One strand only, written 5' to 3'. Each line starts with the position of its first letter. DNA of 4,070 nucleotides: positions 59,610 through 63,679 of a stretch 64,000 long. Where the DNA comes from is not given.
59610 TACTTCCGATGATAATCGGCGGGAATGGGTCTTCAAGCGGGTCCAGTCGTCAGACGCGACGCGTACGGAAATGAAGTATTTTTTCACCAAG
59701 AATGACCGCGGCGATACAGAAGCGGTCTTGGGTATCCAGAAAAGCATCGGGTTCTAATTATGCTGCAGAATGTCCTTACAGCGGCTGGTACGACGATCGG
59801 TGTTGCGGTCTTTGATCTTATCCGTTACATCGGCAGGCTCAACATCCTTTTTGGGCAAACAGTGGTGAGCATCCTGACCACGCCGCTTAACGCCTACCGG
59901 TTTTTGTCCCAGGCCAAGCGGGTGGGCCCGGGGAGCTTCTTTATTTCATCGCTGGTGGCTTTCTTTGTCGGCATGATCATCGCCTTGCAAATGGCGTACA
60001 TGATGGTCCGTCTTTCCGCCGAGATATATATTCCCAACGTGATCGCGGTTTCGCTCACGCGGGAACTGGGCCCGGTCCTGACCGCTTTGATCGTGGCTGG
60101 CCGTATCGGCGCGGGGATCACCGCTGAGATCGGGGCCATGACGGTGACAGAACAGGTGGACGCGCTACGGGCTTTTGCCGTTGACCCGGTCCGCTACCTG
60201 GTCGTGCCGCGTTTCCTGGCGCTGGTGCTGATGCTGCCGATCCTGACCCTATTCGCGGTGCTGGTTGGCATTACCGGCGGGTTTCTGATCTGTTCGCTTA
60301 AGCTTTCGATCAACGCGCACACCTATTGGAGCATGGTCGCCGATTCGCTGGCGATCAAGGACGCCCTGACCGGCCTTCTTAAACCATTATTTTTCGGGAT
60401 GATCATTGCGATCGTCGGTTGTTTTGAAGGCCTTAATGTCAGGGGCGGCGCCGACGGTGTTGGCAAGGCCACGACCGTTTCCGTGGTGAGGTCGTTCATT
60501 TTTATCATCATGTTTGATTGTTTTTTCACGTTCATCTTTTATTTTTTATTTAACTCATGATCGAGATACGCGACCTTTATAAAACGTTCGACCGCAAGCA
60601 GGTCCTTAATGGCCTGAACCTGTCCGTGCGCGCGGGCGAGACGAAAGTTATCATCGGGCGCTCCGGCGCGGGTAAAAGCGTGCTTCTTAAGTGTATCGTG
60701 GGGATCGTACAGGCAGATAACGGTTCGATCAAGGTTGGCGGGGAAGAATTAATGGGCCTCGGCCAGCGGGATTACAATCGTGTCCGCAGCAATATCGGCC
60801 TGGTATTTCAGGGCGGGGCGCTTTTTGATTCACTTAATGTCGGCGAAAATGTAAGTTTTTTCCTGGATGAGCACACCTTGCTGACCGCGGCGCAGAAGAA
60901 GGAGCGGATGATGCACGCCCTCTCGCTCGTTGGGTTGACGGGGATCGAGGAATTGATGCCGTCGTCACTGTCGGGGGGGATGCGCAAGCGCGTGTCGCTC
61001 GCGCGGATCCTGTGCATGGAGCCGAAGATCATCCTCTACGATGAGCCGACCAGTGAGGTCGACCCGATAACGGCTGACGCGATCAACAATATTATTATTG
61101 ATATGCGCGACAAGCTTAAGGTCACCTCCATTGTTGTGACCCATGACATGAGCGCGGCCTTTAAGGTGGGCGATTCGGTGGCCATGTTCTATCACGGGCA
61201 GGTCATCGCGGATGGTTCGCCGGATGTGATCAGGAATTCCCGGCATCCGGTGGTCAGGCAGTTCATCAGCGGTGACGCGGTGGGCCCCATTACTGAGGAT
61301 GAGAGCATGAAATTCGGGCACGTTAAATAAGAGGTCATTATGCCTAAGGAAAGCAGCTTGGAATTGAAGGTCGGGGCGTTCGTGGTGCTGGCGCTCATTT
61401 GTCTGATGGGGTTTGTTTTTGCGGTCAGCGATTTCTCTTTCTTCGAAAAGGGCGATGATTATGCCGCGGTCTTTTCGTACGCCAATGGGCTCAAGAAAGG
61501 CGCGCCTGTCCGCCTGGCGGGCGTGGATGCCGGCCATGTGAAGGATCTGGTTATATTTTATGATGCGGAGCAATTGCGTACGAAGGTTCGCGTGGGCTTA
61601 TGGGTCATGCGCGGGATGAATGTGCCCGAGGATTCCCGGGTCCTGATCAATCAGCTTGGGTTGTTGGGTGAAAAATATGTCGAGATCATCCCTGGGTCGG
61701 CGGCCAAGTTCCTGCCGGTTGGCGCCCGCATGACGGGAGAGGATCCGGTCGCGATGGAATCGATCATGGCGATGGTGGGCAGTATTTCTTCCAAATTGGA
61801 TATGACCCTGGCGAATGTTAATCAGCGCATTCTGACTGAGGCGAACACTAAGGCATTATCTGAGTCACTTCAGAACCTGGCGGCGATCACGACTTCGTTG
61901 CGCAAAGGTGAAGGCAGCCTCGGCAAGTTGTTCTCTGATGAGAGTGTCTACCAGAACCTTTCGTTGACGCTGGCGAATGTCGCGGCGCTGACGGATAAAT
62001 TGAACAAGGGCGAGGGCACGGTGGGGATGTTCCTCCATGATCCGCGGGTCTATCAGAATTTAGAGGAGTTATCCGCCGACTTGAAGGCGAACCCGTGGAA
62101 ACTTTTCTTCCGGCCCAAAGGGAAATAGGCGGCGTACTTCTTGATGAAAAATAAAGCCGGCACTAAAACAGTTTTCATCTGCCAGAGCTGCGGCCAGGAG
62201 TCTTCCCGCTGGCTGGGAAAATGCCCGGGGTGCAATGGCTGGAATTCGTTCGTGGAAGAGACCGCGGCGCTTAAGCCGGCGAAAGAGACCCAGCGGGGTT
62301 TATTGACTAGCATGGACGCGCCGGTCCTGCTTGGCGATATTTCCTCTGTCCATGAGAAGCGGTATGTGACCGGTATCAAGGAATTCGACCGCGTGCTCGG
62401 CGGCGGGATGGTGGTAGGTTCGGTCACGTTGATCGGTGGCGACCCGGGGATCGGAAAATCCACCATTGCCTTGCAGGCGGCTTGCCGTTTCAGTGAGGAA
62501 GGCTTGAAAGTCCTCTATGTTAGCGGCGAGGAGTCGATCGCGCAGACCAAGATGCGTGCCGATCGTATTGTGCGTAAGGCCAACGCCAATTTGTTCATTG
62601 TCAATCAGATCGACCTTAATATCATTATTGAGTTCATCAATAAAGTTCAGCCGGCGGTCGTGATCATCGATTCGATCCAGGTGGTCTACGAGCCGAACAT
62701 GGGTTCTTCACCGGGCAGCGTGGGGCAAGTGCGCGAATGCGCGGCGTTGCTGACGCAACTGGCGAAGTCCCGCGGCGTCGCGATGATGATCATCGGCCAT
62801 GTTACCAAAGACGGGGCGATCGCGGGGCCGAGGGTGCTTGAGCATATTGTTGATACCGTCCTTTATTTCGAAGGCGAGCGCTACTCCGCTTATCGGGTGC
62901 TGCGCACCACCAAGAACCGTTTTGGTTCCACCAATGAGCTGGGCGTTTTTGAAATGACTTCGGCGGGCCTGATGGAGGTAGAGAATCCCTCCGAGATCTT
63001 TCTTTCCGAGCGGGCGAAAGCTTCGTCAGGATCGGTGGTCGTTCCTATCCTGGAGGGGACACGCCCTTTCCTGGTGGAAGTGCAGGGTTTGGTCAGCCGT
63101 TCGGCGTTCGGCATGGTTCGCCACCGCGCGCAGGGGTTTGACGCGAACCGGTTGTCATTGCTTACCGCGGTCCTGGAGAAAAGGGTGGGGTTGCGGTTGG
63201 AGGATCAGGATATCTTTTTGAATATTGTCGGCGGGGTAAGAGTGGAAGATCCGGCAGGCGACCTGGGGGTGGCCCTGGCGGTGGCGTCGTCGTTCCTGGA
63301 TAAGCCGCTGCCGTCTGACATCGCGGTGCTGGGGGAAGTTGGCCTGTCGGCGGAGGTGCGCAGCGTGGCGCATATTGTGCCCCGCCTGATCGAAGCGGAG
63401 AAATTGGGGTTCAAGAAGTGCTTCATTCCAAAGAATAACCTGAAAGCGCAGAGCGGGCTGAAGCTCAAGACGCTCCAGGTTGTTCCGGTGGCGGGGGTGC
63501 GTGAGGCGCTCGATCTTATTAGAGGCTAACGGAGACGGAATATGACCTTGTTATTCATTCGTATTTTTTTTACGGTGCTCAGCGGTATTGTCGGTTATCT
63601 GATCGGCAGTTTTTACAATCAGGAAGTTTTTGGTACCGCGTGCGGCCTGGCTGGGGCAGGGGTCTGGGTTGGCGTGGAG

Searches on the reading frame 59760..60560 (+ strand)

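Call 22: search_protein_families(library=pfam, proteins=[window:59760-60560:+], max_evalue=0.001)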
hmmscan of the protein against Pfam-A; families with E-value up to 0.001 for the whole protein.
window:59760-60560:+ (266 aa): 1 family
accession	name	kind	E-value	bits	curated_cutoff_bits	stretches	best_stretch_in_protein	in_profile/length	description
PF02405.21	MlaE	-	1.3e-76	257.3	22.5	1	48-258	1-211/212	Permease MlaE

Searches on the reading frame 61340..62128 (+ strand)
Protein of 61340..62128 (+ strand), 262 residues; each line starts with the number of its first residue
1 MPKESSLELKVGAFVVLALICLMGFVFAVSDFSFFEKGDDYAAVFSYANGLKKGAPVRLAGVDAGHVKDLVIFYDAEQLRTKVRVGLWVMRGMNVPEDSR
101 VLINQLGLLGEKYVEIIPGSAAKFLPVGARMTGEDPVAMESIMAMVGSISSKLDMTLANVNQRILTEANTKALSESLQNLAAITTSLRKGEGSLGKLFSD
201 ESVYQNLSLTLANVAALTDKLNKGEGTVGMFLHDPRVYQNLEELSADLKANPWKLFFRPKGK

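Call 63: find_encoding_contigs(protein=window:61340-62128:+, flank=10000, max_places=2)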
Protein window:61340-62128:+ (262 aa): 2 contigs read that carry it; 2 places shown.
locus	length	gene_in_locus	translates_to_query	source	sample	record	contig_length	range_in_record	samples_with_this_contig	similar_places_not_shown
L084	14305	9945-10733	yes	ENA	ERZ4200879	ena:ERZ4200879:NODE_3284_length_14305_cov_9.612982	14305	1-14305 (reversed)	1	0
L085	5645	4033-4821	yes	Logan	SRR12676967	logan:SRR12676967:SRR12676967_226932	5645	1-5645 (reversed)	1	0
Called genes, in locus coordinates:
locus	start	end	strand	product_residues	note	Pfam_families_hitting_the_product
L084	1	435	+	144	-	?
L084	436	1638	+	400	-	PF12704:MacB_PCD, PF02687:FtsX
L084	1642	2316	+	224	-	PF00005:ABC_tran, PF02463:SMC_N (faint), PF13304:AAA_21 (faint)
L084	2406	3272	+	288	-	PF01063:Aminotran_4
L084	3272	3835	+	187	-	PF02151:UVR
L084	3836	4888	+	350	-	PF00217:ATP-gua_Ptrans, PF27454:McsB_C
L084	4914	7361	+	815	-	PF02861:Clp_N, PF00004:AAA, PF17871:AAA_lid_9, PF02151:UVR, PF00004:AAA, PF07724:AAA_2, PF07728:AAA_5, PF10431:ClpB_D2-small, +8 more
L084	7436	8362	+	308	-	-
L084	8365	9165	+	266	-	PF02405:MlaE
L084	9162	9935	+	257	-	PF00005:ABC_tran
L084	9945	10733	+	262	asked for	PF02470:MlaD, PF28544:Helical_needle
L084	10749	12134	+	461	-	PF18073:Zn_ribbon_LapB, PF13481:AAA_25, PF03796:DnaB_C (faint), PF06745:ATPase, PF05362:Lon_C (weak), PF13541:ChlI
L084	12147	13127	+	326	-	PF27675:YCF81_N (faint), PF01850:PIN (faint), PF01938:TRAM (faint)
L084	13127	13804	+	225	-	PF01128:IspD, PF12804:NTP_transf_3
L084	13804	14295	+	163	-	PF02542:YgbB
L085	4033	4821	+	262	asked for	PF02470:MlaD, PF28544:Helical_needle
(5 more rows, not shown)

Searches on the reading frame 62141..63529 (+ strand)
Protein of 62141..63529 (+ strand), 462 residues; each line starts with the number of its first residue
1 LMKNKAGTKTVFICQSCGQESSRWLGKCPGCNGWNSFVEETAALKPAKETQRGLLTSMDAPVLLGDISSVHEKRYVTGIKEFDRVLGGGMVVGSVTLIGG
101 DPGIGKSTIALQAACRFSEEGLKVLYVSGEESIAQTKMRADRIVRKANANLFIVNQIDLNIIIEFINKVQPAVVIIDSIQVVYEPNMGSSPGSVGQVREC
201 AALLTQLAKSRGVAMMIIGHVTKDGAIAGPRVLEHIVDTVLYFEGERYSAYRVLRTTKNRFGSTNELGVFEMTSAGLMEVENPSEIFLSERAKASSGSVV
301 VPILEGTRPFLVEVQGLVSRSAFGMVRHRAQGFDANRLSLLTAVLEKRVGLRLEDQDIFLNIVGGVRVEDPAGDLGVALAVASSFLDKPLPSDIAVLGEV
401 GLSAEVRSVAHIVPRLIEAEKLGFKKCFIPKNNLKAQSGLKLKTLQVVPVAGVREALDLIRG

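Call 22: search_protein_families(library=pfam, proteins=[window:62141-63529:+], max_evalue=0.001)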
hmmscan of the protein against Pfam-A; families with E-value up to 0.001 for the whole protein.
window:62141-63529:+ (462 aa): 12 families
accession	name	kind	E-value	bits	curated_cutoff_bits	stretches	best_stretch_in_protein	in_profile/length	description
PF06745.19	ATPase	-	2.4e-18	66.8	26.6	2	77-140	3-67/231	KaiC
PF13481.12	AAA_25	-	3.3e-15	56.7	27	1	82-226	22-195/195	AAA domain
PF18073.7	Zn_ribbon_LapB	-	4.2e-10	39.6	25.7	1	12-39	1-28/28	Rubredoxin metal binding domain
PF13541.12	ChlI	-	8e-10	39.1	27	1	349-433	36-121/121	Subunit ChlI of Mg-chelatase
PF05362.19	Lon_C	-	2.1e-06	27.9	21.1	1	355-440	93-179/205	Lon protease (S16) C-terminal proteolytic domain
PF03796.21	DnaB_C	-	1.8e-05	24.7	27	1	77-140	4-67/255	DnaB-like helicase C terminal domain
PF20720.3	nSTAND3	-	6.5e-05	23.1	27.2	1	95-134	19-58/155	Novel STAND NTPase 3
PF07088.17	GvpD_P-loop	-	0.00013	22.4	24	0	112-241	42-170/189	GvpD gas vesicle protein, P-loop domain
PF25199.1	nSTAND_NTPase5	-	0.00016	22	34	1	94-154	42-102/145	Novel STAND NTPase 5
PF00004.35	AAA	-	0.00026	21.9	21.2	1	97-219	2-106/131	ATPase family associated with various cellular activities (AAA)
PF08423.17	Rad51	-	0.00042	20.1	22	0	76-133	9-72/244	Rad51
PF13479.12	AAA_24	-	0.00062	20.1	27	0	97-184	6-78/195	AAA domain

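Call 61: find_encoding_contigs(protein=window:62141-63529:+, flank=10000, max_places=3)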
Protein window:62141-63529:+ (462 aa): no gene with exactly this product is on record in the collection.
